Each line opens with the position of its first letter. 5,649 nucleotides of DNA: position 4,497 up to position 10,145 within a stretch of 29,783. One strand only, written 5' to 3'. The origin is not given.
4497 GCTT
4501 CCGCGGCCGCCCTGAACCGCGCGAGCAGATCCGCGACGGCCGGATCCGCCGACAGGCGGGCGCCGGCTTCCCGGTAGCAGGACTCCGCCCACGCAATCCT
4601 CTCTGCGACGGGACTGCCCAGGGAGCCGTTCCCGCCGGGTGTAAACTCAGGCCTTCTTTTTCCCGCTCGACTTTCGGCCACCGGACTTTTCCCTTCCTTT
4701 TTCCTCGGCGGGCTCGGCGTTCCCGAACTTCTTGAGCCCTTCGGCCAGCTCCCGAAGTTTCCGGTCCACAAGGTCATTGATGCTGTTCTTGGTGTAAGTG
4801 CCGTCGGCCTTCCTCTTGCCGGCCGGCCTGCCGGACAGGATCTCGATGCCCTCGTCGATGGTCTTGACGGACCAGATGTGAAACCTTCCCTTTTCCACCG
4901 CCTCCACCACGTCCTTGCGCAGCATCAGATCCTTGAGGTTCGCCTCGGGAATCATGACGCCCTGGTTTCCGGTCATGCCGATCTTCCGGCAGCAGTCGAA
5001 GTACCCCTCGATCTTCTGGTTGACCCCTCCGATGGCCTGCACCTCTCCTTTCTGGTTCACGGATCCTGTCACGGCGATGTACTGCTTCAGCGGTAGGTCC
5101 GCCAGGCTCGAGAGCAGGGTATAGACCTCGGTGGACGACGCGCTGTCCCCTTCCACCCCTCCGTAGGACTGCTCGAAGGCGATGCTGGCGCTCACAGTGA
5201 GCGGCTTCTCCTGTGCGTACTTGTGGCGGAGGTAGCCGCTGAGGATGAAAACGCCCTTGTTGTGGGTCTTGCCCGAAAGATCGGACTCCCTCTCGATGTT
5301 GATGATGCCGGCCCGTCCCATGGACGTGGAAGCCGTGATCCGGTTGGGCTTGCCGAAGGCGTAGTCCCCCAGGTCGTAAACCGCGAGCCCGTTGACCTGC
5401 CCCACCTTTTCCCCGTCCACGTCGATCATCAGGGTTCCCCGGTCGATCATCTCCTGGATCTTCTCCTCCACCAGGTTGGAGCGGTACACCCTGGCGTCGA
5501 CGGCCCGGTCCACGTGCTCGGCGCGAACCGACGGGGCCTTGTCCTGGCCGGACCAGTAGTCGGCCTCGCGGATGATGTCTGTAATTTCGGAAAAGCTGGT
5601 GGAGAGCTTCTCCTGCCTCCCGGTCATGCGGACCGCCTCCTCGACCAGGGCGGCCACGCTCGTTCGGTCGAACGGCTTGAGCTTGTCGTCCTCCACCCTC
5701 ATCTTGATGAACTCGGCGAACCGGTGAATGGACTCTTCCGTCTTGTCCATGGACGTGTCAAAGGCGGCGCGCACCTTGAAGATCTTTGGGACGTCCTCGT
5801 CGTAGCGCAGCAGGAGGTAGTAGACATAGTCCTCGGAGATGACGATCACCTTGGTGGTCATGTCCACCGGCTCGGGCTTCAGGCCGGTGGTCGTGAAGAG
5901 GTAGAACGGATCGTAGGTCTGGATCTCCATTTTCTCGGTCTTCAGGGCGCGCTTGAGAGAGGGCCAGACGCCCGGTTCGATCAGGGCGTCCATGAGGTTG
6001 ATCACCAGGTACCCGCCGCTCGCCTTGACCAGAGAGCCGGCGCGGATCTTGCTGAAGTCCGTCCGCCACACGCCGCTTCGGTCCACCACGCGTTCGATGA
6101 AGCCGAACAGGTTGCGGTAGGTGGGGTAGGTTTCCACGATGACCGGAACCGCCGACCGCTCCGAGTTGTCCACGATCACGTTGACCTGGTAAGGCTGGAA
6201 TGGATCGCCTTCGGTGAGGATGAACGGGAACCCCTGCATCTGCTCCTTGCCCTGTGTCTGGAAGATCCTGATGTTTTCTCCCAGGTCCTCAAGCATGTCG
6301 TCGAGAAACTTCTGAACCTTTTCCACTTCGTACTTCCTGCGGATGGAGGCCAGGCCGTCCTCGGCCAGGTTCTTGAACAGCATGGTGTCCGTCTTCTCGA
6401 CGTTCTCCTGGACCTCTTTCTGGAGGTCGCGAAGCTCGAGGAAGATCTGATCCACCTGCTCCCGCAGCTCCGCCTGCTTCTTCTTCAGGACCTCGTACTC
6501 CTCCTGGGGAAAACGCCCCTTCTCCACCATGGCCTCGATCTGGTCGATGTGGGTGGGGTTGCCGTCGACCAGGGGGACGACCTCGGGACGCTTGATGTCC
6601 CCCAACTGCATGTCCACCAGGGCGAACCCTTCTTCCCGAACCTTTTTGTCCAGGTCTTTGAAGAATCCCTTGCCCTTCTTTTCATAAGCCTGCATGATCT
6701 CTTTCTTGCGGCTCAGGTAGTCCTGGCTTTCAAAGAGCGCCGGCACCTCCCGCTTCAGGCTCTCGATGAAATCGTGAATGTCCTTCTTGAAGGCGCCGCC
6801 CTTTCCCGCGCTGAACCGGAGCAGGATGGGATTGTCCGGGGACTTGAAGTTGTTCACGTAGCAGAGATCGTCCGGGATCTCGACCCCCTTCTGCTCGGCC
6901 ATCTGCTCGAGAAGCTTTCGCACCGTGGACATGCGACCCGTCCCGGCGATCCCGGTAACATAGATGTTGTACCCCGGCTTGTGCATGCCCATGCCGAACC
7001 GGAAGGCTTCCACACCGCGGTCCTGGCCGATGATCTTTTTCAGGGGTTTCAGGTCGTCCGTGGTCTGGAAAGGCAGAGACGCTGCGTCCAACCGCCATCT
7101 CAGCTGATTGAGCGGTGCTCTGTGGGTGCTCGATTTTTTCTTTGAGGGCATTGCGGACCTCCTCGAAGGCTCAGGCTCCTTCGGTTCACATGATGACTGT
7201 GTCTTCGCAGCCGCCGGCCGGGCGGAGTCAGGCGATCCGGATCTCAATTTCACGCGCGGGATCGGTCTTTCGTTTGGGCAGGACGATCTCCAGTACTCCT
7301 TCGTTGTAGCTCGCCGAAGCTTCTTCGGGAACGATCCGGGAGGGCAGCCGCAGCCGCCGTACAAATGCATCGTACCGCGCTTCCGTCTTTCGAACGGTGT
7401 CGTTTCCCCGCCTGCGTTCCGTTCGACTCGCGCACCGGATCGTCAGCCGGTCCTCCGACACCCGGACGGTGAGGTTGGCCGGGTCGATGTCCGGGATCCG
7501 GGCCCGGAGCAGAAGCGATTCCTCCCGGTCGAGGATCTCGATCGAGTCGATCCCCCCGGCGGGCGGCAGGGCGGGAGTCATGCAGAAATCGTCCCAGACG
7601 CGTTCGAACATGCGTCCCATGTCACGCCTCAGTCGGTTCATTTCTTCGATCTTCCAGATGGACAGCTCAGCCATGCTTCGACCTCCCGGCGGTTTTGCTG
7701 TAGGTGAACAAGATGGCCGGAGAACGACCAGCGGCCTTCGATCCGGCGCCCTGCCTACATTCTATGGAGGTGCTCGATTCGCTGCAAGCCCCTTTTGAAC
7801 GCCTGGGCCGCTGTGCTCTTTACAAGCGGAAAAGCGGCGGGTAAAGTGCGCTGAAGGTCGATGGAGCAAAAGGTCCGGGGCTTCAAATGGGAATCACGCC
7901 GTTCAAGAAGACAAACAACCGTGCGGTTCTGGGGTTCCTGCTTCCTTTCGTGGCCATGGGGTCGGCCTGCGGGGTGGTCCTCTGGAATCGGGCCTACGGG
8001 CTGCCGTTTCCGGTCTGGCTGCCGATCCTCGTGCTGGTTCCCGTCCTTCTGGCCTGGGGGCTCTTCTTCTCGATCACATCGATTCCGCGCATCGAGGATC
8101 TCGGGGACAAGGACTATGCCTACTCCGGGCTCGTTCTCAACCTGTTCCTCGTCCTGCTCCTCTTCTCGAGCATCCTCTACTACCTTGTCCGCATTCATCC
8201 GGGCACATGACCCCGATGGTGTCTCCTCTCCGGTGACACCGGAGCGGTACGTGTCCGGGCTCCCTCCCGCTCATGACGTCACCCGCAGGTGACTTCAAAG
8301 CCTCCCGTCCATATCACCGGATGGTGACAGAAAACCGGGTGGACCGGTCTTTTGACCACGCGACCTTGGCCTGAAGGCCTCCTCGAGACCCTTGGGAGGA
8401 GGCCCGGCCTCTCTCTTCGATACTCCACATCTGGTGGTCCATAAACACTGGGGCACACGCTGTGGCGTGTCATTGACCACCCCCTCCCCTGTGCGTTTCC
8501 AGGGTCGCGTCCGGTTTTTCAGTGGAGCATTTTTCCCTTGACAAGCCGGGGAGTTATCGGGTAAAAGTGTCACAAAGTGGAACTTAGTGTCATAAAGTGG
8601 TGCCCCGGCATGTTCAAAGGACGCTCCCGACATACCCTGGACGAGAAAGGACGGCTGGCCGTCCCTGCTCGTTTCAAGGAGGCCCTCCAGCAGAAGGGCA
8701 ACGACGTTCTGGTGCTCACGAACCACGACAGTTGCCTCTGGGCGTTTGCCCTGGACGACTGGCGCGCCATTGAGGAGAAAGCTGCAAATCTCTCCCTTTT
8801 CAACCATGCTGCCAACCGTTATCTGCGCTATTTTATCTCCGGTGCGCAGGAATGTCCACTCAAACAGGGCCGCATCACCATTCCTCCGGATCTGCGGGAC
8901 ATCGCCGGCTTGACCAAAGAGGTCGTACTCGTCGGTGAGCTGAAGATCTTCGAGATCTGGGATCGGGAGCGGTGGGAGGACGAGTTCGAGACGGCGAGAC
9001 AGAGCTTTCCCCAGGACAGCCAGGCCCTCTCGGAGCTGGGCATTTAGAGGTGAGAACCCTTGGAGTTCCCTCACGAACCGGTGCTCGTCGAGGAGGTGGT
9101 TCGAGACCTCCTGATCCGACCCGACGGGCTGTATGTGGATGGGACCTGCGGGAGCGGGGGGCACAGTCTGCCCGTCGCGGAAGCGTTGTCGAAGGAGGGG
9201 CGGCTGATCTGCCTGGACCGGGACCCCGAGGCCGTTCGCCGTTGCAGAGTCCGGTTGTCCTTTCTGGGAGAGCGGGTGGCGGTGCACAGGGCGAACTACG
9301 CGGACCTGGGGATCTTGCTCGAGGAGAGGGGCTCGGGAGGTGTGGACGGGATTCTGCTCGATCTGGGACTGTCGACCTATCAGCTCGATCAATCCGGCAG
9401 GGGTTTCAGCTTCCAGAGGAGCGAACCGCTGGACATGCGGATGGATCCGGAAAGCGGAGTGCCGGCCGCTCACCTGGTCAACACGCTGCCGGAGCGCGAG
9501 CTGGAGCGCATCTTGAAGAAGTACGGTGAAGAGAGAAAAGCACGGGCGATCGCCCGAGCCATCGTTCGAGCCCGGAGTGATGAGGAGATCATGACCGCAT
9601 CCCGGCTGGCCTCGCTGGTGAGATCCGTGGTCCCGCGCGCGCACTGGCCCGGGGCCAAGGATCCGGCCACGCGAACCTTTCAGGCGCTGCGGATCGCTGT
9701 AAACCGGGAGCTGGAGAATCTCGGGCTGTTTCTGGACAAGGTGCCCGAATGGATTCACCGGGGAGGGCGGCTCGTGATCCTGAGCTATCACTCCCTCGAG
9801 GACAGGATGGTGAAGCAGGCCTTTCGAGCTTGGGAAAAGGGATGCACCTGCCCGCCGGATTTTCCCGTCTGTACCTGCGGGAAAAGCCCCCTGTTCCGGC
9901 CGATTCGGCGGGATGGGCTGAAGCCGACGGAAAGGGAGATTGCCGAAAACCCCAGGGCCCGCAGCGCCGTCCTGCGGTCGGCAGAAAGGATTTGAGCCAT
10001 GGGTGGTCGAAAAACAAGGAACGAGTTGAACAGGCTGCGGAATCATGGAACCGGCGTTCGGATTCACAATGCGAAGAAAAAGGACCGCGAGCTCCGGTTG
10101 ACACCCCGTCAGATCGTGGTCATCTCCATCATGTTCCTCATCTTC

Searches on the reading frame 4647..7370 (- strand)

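Call 16: search_protein_families(library=pfam, proteins=[window:4647-7370:-], max_evalue=0.001)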
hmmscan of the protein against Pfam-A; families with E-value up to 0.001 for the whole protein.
window:4647-7370:- (907 aa): 4 families
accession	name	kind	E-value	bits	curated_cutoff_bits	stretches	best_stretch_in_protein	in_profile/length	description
PF13654.12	AAA_32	-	1.8e-43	148.1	21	1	408-538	3-133/133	LonB-like, AAA domain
PF20436.4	LonB_AAA-LID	-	3.9e-24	84.9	22.4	1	566-630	1-65/65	Archaeal LonB, AAA+ ATPase LID domain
PF20437.3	LonC_helical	-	6.8e-14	52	24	1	168-201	1-34/34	Lon-like LonC helical domain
PF05362.19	Lon_C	-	1.9e-08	34.6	21.1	1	740-843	108-200/205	Lon protease (S16) C-terminal proteolytic domain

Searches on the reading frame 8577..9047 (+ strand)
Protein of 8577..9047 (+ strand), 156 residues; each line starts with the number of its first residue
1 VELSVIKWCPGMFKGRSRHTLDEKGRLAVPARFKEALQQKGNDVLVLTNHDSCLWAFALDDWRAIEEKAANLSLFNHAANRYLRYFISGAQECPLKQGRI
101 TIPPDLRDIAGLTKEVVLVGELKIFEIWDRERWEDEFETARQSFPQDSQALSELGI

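Call 5: search_protein_families(library=pfam, proteins=[window:8577-9047:+], max_evalue=0.01)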
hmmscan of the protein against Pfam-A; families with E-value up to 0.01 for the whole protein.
window:8577-9047:+ (156 aa): 1 family
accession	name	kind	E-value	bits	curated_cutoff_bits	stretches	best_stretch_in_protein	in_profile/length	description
PF02381.23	MraZ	-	2.2e-31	108.1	23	2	86-149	1-66/72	MraZ protein, putative antitoxin-like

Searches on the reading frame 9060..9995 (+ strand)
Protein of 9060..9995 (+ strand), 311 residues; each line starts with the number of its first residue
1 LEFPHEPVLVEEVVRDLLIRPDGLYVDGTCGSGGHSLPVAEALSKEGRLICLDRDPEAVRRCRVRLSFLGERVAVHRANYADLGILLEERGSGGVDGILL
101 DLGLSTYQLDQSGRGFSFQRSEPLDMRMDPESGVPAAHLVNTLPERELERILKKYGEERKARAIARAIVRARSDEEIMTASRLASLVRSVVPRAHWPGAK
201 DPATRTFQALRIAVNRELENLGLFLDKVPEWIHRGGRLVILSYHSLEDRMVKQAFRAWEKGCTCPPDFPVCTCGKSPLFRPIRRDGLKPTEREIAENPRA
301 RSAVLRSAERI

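Call 5: search_protein_families(library=pfam, proteins=[window:9060-9995:+], max_evalue=0.01)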
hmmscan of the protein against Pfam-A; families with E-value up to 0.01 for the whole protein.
window:9060-9995:+ (311 aa): 3 families
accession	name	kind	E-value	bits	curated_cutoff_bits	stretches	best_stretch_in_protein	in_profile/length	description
PF01795.25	Methyltransf_5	-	3.9e-104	348.9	27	1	2-311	1-309/309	MraW methylase family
PF13649.12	Methyltransf_25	-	0.00036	21.6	27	1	27-84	3-59/97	Methyltransferase domain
PF13847.12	Methyltransf_31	-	0.00097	19.3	27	1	25-83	7-66/145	Methyltransferase domain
